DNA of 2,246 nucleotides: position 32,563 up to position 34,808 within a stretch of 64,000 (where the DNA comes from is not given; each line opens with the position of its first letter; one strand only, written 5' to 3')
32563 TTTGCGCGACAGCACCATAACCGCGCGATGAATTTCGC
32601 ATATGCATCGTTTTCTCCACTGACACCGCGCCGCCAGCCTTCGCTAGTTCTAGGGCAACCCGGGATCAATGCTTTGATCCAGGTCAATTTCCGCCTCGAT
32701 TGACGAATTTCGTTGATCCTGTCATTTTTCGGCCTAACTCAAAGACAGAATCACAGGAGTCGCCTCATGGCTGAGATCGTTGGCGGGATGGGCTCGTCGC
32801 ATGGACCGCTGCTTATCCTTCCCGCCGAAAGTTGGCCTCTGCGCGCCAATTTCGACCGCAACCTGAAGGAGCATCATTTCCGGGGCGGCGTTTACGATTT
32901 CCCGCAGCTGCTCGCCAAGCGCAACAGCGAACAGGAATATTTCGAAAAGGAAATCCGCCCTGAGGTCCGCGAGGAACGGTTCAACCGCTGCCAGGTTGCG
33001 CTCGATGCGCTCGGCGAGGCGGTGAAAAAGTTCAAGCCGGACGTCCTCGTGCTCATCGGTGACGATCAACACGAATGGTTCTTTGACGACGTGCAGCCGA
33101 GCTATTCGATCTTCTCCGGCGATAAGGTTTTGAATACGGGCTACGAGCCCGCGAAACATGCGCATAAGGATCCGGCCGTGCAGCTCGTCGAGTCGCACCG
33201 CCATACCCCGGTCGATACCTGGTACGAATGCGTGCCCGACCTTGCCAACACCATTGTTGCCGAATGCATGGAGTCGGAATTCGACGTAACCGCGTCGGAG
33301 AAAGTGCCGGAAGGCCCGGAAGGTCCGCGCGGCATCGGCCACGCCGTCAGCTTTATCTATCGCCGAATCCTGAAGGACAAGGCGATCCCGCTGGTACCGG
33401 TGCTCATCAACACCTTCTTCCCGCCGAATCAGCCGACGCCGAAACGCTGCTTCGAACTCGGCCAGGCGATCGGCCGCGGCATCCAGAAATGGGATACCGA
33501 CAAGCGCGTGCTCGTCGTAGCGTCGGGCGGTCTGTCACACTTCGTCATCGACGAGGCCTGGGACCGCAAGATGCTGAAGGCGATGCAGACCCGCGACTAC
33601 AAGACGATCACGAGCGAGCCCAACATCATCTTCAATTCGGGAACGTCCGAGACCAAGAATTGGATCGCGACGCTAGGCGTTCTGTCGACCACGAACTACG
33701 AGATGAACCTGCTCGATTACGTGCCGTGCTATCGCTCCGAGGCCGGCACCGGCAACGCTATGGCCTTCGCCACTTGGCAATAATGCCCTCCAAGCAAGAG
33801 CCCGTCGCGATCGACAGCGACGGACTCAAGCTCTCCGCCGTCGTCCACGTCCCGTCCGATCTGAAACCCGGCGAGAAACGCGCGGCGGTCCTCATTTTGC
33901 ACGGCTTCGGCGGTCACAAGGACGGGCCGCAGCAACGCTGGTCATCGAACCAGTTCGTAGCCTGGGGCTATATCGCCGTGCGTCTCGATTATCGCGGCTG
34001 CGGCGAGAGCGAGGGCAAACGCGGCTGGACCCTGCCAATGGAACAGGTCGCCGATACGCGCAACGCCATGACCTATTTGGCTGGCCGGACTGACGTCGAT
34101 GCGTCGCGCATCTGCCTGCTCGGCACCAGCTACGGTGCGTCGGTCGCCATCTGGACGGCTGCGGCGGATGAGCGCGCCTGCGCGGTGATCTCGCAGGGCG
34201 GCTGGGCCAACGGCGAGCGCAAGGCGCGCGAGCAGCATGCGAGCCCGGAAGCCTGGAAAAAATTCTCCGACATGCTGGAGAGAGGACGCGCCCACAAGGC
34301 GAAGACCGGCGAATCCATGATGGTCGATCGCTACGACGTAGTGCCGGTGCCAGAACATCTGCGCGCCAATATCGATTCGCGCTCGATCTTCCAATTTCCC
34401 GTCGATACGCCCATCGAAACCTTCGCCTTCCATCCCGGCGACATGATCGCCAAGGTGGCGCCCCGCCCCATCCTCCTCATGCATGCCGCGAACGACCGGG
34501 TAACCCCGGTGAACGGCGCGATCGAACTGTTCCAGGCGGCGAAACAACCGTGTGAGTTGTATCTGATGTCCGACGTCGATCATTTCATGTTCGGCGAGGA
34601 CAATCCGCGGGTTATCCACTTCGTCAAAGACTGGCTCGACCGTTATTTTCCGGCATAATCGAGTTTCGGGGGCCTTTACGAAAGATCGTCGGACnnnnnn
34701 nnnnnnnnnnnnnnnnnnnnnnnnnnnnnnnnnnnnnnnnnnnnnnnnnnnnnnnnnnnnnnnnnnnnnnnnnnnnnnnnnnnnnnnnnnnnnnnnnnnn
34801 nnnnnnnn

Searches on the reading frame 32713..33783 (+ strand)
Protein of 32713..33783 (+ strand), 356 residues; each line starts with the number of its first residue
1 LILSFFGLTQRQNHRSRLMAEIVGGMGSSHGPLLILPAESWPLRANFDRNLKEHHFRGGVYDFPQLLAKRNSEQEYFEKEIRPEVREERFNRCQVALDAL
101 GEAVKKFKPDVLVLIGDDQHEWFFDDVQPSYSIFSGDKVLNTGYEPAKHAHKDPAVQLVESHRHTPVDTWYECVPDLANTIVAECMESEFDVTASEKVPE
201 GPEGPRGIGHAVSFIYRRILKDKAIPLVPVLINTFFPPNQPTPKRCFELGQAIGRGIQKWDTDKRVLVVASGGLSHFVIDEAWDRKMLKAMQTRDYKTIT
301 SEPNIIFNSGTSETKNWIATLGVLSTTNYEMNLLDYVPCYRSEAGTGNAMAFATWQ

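Call 54: search_protein_families(library=pfam, proteins=[window:32713-33783:+], max_evalue=0.001)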
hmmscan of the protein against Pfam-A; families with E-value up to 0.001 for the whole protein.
window:32713-33783:+ (356 aa): 1 family
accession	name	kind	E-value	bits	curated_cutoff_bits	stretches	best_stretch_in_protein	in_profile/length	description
PF02900.23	LigB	-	9.7e-18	64.6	26.3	1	96-331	30-251/269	Catalytic LigB subunit of aromatic ring-opening dioxygenase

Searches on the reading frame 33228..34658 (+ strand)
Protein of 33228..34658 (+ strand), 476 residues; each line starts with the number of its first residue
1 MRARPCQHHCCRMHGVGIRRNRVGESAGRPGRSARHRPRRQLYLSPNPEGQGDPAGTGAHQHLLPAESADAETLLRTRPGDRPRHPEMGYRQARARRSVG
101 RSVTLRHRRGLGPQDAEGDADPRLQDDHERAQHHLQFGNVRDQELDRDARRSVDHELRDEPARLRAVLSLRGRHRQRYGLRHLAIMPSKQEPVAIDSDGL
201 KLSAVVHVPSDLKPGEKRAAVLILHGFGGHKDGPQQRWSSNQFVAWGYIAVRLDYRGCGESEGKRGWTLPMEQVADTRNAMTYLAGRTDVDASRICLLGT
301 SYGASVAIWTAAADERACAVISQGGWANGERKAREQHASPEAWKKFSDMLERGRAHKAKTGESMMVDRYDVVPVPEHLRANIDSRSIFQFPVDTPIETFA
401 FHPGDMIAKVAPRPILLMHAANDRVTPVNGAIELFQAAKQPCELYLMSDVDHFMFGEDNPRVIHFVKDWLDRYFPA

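Call 7: search_protein_families(library=pfam, proteins=[window:33228-34658:+], max_evalue=0.01)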
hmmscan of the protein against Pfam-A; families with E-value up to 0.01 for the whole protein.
window:33228-34658:+ (476 aa): 10 families
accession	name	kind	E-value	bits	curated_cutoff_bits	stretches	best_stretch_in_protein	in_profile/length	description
PF12146.15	Hydrolase_4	-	1.1e-17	64.6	27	1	216-458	2-238/239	Serine aminopeptidase, S33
PF02129.25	Peptidase_S15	-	1.1e-15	58.5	23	1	198-445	1-254/262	X-Pro dipeptidyl-peptidase (S15 family)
PF00561.26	Abhydrolase_1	-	1.4e-11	45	25.8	1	220-457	2-243/245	alpha/beta hydrolase fold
PF00326.27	Peptidase_S9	-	1e-10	41.9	22.6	1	237-331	4-103/213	Prolyl oligopeptidase family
PF12697.13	Abhydrolase_6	-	3.8e-10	41.3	26.3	1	221-461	1-213/217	Alpha/beta hydrolase family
PF20434.5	BD-FAE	-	6.5e-06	26.2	26.8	1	218-316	13-112/215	BD-FAE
PF05448.18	AXE1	-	0.00044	19.6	21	0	276-351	159-234/321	Acetyl xylan esterase (AXE1)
PF01738.24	DLH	-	0.0017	18.4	21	0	217-325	12-129/217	Dienelactone hydrolase family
PF12740.14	PETase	-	0.0025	17.7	28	0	215-328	51-160/263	PET hydrolase-like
PF02230.22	Abhydrolase_2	-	0.0086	16.4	23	0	290-335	102-148/217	Phospholipase/Carboxylesterase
